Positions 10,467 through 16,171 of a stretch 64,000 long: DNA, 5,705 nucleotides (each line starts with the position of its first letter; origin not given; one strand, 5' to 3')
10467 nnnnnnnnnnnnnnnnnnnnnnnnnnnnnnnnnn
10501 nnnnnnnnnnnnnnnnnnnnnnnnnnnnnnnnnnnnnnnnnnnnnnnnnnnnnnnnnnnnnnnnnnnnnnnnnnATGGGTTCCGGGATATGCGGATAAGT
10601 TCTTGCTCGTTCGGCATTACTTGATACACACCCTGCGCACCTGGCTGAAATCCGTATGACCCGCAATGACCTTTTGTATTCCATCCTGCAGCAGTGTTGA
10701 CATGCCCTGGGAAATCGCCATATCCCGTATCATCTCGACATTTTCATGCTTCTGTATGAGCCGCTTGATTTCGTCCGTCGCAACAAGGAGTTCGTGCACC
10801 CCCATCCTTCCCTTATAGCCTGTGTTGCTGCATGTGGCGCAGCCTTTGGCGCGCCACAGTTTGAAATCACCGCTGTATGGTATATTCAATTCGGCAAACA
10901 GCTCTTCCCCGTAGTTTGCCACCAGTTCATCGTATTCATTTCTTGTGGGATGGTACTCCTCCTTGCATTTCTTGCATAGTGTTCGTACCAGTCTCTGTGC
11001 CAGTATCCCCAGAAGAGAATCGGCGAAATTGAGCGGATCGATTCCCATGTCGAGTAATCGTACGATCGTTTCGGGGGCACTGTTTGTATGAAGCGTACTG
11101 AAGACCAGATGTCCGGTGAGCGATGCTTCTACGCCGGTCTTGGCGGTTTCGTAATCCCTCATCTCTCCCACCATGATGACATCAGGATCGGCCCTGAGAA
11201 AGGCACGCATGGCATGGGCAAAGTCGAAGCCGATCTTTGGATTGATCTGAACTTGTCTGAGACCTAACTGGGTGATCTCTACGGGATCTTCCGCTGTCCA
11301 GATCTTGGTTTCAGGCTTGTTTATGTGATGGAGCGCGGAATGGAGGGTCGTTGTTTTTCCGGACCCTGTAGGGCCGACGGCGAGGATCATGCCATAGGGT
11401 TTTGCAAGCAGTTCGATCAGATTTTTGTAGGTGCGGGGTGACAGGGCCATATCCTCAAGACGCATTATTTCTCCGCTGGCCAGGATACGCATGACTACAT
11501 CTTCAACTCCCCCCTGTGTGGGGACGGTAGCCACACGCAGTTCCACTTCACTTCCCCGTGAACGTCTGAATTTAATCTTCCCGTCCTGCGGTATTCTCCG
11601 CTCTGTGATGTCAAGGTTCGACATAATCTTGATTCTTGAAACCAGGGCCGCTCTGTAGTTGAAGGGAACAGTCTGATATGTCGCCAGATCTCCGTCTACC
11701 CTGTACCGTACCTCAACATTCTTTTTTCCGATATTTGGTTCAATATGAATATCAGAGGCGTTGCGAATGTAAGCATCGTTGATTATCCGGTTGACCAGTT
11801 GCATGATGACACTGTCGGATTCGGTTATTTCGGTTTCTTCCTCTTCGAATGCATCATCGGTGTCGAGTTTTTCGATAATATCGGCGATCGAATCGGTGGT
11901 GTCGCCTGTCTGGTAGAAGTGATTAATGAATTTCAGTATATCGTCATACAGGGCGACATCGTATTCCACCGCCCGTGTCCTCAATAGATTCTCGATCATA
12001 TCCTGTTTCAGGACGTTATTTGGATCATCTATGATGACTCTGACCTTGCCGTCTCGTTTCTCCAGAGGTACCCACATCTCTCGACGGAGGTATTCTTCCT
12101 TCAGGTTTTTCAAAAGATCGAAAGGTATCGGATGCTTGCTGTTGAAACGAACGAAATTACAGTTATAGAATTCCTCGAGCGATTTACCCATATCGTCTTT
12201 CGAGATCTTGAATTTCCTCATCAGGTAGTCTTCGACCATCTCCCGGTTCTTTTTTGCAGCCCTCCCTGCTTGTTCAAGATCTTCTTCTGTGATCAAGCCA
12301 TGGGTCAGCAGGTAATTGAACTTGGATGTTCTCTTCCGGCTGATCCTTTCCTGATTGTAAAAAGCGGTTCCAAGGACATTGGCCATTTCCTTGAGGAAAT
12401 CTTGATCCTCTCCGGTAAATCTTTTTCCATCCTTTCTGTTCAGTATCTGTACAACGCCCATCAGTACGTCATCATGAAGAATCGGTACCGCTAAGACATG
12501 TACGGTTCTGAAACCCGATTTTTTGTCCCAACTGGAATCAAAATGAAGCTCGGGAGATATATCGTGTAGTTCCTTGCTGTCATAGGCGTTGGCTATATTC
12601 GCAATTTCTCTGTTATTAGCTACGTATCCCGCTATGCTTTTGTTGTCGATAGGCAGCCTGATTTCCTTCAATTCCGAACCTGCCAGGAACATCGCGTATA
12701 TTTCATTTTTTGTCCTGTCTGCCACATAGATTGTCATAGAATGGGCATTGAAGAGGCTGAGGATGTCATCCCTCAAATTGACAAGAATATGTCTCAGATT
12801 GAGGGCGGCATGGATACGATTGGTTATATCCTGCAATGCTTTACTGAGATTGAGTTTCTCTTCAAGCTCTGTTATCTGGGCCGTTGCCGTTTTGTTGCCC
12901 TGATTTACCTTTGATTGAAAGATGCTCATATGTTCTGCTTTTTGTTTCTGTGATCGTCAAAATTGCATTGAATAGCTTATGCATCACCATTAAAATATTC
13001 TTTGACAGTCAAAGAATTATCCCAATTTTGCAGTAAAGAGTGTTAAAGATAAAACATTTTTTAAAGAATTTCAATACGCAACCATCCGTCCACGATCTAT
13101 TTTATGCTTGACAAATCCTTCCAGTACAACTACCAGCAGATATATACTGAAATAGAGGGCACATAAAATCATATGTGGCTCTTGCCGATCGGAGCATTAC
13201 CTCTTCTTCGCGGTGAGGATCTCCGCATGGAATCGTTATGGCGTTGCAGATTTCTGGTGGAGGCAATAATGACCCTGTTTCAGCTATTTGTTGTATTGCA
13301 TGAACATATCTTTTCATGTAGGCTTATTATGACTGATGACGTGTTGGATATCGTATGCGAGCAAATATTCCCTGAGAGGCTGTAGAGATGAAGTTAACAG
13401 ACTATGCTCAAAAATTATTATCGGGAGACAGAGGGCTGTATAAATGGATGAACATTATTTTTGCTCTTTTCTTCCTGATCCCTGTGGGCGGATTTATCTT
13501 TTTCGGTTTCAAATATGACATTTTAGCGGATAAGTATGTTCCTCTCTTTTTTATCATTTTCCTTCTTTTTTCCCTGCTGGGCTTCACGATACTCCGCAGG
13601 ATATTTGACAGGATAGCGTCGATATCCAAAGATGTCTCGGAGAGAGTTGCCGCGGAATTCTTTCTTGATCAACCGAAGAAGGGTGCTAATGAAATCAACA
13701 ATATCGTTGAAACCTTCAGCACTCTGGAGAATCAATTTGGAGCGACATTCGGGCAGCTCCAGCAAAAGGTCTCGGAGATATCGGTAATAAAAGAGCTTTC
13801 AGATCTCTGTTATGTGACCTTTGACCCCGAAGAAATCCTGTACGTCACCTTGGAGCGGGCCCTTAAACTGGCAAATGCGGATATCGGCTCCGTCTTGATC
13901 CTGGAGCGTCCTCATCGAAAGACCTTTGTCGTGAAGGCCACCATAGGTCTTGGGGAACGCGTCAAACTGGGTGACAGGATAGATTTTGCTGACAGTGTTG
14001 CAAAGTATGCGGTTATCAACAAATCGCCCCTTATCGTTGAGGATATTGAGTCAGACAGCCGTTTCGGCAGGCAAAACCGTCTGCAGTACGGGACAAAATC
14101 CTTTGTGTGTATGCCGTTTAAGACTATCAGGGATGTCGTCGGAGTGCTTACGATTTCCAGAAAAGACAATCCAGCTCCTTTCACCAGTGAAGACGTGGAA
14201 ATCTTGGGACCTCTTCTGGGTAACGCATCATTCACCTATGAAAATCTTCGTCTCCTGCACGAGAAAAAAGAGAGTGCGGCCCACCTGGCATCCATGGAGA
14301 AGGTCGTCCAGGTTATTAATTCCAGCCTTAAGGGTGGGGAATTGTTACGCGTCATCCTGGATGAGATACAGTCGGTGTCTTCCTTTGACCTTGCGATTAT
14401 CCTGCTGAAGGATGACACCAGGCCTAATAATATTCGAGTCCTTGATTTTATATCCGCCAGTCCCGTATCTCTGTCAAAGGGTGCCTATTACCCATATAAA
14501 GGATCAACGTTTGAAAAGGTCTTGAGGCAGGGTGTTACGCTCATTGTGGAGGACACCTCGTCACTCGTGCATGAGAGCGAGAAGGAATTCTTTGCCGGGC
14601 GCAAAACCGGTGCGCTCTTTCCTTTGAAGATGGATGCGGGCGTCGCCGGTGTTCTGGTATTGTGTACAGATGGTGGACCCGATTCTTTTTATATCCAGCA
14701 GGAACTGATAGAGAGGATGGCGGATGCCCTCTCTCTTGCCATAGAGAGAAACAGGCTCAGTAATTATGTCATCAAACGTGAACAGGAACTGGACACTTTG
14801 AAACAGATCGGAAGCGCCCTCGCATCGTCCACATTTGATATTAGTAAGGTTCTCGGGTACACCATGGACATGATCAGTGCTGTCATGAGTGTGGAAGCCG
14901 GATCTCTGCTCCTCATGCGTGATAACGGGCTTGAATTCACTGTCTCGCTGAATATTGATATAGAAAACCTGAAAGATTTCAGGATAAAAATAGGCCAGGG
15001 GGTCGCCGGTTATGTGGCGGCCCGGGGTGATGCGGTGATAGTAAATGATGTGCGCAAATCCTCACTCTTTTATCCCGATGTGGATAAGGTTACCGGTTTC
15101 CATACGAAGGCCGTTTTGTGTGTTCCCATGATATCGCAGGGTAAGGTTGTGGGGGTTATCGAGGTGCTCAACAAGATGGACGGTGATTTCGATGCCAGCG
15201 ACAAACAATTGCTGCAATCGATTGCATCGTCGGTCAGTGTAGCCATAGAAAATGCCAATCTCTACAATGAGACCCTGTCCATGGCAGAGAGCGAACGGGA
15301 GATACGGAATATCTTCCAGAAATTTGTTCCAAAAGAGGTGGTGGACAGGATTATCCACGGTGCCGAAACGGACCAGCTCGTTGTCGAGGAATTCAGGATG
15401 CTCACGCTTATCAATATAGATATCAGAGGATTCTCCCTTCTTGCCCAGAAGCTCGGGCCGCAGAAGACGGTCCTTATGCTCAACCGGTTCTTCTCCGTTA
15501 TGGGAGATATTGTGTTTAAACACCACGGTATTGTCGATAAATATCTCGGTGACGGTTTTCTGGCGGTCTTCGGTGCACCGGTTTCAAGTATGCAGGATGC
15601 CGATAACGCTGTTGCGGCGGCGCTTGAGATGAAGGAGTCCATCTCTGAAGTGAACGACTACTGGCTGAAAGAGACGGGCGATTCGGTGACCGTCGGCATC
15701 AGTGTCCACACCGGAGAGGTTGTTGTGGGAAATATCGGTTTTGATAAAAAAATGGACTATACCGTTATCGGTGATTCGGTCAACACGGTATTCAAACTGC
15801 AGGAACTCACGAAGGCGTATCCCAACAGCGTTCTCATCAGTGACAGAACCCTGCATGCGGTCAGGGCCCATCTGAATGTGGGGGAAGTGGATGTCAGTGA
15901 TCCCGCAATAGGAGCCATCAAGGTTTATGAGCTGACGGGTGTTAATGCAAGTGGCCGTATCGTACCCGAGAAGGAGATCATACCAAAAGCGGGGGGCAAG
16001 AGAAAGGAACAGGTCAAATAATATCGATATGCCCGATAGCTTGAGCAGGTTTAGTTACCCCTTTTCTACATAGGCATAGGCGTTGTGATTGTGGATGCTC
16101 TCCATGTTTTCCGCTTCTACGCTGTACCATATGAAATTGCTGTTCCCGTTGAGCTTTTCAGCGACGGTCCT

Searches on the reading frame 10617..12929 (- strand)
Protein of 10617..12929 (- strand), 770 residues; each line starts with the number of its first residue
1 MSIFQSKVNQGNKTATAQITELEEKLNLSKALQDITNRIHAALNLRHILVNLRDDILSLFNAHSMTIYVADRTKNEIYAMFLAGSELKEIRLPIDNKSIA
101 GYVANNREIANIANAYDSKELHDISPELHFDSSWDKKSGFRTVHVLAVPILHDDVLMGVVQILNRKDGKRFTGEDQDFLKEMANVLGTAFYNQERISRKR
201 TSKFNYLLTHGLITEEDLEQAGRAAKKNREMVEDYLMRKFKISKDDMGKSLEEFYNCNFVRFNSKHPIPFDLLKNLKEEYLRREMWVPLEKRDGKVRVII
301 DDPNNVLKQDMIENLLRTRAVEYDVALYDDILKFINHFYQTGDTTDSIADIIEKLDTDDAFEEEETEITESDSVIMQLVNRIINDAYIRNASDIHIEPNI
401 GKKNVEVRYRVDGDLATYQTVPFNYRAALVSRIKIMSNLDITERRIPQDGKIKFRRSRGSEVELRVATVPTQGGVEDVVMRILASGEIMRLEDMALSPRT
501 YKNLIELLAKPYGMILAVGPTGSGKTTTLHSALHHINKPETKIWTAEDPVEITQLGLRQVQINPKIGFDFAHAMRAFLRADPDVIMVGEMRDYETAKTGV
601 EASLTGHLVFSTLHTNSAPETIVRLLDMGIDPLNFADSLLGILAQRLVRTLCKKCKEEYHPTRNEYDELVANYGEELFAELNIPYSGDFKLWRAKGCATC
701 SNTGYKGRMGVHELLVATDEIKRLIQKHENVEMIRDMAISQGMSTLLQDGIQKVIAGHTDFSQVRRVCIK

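Call 6: search_protein_families(library=pfam, proteins=[window:10617-12929:-], max_evalue=0.001)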
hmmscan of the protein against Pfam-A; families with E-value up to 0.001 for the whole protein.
window:10617-12929:- (770 aa): 6 families
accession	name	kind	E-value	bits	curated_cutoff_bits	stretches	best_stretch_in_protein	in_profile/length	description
PF00437.27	T2SSE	-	1.2e-120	403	24.9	1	370-766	3-370/370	Type II/IV secretion system protein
PF05157.20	MshEN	-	2.6e-13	50.2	23.1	1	266-343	11-88/90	MshEN domain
PF01590.32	GAF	-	3.2e-11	44.3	22.4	1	28-189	2-132/133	GAF domain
PF13492.12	GAF_3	-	5.5e-08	33.7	27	1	54-189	11-126/129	GAF domain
PF13185.12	GAF_2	-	8.3e-08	33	28.6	1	44-189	3-134/136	GAF domain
PF13401.12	AAA_22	-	1.6e-05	25.6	27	0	513-542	6-37/130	AAA domain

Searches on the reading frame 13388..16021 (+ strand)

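Call 6: search_protein_families(library=pfam, proteins=[window:13388-16021:+], max_evalue=0.001)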
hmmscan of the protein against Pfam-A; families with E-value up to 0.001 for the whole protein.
window:13388-16021:+ (877 aa): 5 families
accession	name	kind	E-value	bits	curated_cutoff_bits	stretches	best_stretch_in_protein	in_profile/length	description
PF13185.12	GAF_2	-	4.9e-39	134.1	28.6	3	502-621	20-136/136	GAF domain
PF01590.32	GAF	-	4e-38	131.4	22.4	2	486-620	3-133/133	GAF domain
PF13492.12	GAF_3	-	3.2e-23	83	27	2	487-622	4-129/129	GAF domain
PF00211.25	Guanylate_cyc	-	1.7e-18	67.3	21.9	1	666-833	3-167/183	Adenylate and Guanylate cyclase catalytic domain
PF11849.14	DUF3369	-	0.00032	21.5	27.2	0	597-628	136-167/168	Domain of unknown function (DUF3369)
